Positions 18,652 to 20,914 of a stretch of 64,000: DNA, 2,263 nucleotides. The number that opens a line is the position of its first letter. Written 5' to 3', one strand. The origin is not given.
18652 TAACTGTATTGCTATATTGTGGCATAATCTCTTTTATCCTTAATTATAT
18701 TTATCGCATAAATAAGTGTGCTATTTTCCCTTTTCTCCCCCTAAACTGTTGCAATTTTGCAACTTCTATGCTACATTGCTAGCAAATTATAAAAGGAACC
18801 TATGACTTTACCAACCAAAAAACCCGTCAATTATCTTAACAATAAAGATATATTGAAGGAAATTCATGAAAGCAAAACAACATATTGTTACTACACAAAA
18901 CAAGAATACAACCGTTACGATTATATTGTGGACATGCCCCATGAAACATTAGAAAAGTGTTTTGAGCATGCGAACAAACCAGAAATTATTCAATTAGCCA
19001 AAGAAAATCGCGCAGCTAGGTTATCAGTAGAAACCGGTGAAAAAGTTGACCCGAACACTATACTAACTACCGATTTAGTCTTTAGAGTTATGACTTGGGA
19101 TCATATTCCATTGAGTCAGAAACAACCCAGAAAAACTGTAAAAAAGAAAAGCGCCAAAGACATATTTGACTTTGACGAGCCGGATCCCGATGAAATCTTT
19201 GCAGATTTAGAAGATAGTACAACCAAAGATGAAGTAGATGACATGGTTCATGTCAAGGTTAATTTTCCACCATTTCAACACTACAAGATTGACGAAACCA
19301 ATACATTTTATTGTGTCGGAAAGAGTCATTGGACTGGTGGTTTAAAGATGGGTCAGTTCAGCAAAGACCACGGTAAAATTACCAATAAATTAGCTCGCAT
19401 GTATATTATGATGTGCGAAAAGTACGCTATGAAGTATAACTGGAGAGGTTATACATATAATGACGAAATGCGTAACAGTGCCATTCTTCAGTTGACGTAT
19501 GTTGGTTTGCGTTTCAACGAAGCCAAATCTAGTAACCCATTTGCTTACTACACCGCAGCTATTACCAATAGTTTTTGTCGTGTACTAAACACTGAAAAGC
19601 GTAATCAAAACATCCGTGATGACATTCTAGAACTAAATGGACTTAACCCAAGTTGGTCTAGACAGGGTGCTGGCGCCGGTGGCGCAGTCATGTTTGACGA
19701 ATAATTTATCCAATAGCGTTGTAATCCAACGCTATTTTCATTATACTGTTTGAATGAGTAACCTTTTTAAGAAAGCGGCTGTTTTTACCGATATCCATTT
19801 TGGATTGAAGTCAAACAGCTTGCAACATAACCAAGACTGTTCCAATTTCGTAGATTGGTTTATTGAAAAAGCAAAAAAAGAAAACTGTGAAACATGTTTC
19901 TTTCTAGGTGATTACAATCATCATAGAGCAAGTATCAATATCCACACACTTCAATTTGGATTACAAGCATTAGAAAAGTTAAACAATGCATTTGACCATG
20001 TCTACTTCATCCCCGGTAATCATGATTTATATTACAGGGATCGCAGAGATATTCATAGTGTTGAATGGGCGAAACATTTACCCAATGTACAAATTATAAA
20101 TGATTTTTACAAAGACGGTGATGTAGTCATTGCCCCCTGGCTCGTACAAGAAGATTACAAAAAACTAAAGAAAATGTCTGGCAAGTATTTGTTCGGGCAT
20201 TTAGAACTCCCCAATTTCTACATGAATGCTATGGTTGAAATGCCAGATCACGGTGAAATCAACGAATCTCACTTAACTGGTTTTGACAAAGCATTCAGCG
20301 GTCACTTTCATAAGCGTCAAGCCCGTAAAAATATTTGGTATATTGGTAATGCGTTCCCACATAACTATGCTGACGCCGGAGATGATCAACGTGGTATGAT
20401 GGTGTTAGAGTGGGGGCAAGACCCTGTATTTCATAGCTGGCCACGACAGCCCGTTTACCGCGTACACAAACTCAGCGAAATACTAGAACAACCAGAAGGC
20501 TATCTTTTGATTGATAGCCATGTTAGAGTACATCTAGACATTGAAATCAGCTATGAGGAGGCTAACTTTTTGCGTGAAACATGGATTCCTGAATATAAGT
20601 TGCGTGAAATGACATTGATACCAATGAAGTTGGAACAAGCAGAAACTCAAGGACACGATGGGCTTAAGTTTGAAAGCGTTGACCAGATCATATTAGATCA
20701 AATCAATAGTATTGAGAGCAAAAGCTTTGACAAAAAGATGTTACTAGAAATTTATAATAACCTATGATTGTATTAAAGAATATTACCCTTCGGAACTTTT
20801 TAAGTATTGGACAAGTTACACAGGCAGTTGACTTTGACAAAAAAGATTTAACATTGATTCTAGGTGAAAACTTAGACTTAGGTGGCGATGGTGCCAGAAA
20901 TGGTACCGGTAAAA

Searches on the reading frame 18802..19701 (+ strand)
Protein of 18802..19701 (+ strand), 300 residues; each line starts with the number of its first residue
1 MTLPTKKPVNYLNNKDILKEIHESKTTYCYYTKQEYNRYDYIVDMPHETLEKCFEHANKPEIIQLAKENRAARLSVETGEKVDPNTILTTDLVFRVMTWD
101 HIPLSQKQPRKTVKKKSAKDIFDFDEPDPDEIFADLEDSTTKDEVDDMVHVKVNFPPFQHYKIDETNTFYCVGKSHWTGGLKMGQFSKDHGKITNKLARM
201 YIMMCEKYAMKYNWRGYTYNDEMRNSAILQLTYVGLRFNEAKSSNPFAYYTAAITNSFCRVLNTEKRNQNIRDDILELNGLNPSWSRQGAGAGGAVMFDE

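Call 105: search_protein_families(library=phrogs, proteins=[window:18802-19701:+], max_evalue=0.001)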
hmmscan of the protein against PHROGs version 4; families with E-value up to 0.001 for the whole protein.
window:18802-19701:+ (300 aa): 2 families
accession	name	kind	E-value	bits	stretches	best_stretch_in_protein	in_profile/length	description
phrog_12791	-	transcription regulation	2.6e-73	247.7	1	7-288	5-269/286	sigma factor for late transcription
phrog_234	-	transcription regulation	7.1e-22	79.4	1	188-284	35-131/181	late sigma transcription factor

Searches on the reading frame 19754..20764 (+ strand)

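Call 105: search_protein_families(library=phrogs, proteins=[window:19754-20764:+], max_evalue=0.001)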
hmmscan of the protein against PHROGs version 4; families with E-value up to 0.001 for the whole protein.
window:19754-20764:+ (337 aa): 2 families
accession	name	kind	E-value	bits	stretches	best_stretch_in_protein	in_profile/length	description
phrog_100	-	DNA, RNA and nucleotide metabolism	1.3e-64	220.1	1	1-335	24-373/989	SbcD-like subunit of palindrome specific endonuclease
phrog_1649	-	other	4.4e-10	39.7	1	6-116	36-136/308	metallo-phosphoesterase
